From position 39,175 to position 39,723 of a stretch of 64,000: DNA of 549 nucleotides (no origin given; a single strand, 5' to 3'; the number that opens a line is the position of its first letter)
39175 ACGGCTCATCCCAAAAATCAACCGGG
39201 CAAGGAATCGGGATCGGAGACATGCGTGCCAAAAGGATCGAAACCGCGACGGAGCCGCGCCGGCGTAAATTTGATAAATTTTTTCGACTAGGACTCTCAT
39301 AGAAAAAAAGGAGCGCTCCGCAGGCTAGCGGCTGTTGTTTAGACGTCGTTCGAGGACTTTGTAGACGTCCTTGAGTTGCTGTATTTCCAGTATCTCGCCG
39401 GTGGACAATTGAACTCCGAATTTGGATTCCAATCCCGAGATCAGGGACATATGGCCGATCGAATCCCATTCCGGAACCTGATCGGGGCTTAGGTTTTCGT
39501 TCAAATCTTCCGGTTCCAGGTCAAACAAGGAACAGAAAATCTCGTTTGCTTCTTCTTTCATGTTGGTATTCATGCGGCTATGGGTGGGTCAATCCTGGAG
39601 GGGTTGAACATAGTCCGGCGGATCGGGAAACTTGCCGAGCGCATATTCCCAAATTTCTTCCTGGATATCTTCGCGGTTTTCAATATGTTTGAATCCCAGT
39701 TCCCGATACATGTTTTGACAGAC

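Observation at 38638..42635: Tight MaoC-FabG-FkbH-ACP-methyltransferase cassette directly upstream of the polysaccharide exporter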

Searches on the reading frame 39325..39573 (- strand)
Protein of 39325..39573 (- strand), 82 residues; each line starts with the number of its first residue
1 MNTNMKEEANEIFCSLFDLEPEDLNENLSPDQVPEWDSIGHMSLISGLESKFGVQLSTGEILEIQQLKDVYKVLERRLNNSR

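Call 4: search_protein_families(library=pfam, proteins=[window:39325-39573:-], max_evalue=0.01)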
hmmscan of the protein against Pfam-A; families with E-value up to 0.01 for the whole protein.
window:39325-39573:- (82 aa): 1 family
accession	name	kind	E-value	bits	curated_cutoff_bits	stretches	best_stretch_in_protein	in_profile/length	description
PF00550.31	PP-binding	-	0.00012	22.7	20.8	1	11-72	5-65/67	Phosphopantetheine attachment site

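Call 5: search_protein_families(library=ncbifam, proteins=[window:39325-39573:-], max_evalue=0.01)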
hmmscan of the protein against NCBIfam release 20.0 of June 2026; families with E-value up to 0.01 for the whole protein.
window:39325-39573:- (82 aa): 4 families
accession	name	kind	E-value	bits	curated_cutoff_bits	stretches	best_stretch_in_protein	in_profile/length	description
NF002148.0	PRK00982.1-2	subfamily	5.4e-05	22.9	71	1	4-77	4-77/79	acyl carrier protein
NF003757.0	PRK05350.1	equivalog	0.00072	19.7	65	1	5-79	7-81/83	acyl carrier protein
NF002150.0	PRK00982.1-4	subfamily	0.002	18.3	66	1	10-75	11-76/80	acyl carrier protein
NF006031.0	PRK08172.1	equivalog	0.0043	17.7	76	1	37-80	37-80/82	acyl carrier protein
